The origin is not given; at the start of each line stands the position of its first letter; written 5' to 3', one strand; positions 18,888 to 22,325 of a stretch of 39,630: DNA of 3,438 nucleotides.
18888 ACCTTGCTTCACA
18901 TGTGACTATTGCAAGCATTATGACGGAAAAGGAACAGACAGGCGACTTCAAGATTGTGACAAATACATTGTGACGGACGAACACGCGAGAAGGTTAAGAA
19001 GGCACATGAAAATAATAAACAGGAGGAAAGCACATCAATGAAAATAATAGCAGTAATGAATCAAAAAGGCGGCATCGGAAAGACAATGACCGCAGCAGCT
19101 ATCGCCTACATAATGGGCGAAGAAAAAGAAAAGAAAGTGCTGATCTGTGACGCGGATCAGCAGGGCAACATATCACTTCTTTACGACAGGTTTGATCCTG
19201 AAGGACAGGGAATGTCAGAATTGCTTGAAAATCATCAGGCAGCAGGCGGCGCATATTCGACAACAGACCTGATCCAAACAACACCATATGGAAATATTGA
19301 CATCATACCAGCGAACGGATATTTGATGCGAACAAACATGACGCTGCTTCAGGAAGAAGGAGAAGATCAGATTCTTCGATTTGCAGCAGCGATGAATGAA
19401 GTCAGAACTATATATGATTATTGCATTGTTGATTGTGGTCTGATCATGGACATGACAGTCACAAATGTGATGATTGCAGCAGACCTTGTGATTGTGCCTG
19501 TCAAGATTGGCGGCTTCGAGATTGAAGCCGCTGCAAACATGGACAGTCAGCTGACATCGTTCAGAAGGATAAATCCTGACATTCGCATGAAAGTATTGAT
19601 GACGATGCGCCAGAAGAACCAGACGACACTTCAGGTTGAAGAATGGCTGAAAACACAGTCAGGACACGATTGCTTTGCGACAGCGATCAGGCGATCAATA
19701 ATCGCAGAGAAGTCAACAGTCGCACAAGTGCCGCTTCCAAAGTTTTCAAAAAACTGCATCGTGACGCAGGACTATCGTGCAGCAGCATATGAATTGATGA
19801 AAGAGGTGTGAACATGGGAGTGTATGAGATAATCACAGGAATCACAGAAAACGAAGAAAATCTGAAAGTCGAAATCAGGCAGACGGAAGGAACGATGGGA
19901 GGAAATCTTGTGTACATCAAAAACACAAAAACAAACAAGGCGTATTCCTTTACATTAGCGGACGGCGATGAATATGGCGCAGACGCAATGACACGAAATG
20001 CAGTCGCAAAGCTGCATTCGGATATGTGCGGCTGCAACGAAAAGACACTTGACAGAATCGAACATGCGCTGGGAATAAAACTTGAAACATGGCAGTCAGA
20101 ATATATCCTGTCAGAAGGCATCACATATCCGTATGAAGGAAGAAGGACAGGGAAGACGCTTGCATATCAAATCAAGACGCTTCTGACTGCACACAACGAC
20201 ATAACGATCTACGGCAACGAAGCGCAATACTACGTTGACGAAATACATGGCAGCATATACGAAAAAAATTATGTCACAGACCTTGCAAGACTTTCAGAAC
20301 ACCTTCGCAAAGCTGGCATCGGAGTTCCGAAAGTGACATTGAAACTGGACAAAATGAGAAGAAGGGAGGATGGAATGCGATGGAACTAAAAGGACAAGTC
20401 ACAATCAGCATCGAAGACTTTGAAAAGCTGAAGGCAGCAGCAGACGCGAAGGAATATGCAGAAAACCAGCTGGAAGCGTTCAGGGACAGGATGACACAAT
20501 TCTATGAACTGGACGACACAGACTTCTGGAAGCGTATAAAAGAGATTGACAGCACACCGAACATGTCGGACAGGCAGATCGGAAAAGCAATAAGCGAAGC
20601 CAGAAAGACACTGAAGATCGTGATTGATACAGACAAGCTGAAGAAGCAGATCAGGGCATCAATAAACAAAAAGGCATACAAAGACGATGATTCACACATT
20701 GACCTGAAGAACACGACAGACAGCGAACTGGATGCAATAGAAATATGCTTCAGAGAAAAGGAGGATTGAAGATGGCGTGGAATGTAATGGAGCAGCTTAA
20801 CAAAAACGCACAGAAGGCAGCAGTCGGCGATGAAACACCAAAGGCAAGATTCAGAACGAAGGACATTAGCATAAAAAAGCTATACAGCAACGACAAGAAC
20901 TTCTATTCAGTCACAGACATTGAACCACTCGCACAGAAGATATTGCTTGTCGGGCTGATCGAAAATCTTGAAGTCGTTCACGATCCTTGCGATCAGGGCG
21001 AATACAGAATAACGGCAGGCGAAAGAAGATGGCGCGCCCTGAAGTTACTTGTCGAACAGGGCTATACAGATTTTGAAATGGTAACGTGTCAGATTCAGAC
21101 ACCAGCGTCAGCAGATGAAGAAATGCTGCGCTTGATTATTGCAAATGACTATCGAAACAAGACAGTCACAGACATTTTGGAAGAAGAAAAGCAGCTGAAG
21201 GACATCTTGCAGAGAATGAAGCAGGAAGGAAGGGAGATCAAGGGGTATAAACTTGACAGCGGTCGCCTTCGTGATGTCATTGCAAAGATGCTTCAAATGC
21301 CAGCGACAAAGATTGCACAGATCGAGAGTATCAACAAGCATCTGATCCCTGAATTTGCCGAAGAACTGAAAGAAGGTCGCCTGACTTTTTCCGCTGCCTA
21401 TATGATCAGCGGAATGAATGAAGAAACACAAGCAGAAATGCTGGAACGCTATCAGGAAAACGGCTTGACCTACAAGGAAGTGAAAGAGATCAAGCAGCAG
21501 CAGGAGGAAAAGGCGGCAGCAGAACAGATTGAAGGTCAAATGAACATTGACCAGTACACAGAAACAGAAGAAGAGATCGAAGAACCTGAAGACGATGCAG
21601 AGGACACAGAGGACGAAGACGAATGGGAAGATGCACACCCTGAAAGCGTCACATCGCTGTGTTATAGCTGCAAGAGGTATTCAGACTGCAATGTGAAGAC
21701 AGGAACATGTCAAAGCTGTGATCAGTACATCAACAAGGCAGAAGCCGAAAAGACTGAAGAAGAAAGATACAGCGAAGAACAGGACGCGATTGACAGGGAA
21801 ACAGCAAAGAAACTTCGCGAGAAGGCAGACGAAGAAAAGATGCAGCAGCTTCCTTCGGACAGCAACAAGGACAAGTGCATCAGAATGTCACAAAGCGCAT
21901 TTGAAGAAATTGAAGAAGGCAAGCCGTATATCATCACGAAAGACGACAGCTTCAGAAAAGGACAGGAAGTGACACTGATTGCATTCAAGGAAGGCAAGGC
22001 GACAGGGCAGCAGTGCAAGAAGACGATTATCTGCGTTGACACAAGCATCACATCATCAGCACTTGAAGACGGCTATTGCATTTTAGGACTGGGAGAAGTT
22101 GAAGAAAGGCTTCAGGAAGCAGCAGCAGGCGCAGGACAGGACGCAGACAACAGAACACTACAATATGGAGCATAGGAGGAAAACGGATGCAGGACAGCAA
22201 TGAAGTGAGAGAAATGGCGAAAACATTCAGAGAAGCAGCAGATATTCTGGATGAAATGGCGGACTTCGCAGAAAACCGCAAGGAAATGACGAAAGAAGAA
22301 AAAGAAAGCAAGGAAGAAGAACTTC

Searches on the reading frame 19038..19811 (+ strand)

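Call 79: search_protein_families(library=pfam, proteins=[window:19038-19811:+], max_evalue=0.001)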
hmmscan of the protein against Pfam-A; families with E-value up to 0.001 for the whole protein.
window:19038-19811:+ (257 aa): 6 families
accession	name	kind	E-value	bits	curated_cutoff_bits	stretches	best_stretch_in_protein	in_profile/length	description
PF13614.12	AAA_31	-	6.4e-34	117.9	27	1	1-182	1-175/177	AAA domain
PF01656.29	CbiA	-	1.8e-11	44.5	25.4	1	4-220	1-112/125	CobQ/CobB/MinD/ParA nucleotide binding domain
PF10609.15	ParA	-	8.7e-06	25.8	27.1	1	2-43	4-44/246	NUBPL iron-transfer P-loop NTPase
PF06564.18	CBP_BcsQ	-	1.2e-05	25.4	21.3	1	1-156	1-146/234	Cellulose biosynthesis protein BcsQ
PF09140.17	MipZ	-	3.1e-05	23.9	20.7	0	96-203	70-176/262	ATPase MipZ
PF02374.21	ArsA_ATPase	-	0.0001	22.1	24.3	1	6-50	5-48/305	Anion-transporting ATPase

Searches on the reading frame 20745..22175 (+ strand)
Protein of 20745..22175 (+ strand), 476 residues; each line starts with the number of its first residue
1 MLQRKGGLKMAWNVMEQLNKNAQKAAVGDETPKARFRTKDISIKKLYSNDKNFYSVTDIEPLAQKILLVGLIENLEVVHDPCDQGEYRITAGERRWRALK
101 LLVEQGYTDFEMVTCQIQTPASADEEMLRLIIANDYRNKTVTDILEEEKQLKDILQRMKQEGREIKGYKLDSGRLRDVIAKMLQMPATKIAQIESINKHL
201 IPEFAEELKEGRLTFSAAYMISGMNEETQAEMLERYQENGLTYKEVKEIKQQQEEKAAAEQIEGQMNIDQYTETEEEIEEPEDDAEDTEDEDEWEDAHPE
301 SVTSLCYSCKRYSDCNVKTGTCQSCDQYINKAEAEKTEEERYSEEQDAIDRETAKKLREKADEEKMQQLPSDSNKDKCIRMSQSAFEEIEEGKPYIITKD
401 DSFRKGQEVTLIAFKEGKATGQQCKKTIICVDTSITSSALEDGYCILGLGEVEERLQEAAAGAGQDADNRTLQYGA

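Call 18: search_protein_families(library=phrogs, proteins=[window:20745-22175:+], max_evalue=0.00001)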
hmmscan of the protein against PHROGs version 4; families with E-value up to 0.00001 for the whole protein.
window:20745-22175:+ (476 aa): 3 families
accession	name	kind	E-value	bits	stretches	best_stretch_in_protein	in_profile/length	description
phrog_15982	-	unknown function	2.6e-174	581.5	1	11-454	3-450/453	-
phrog_4715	-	DNA, RNA and nucleotide metabolism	3.6e-41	142.3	1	8-425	115-473/630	ParB-like partition protein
phrog_27290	-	unknown function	2e-27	97.2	1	39-361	31-335/517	-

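Call 79: search_protein_families(library=pfam, proteins=[window:20745-22175:+], max_evalue=0.001)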
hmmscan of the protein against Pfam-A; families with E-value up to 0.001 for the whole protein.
window:20745-22175:+ (476 aa): 2 families
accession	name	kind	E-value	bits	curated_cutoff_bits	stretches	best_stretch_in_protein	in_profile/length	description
PF02195.25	ParB_N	-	1.6e-05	25.3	26.3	1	52-101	20-67/95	ParB N-terminal domain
PF12961.13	DUF3850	-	2.5e-05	24.8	22.9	1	381-449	6-77/77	Domain of unknown function (DUF3850)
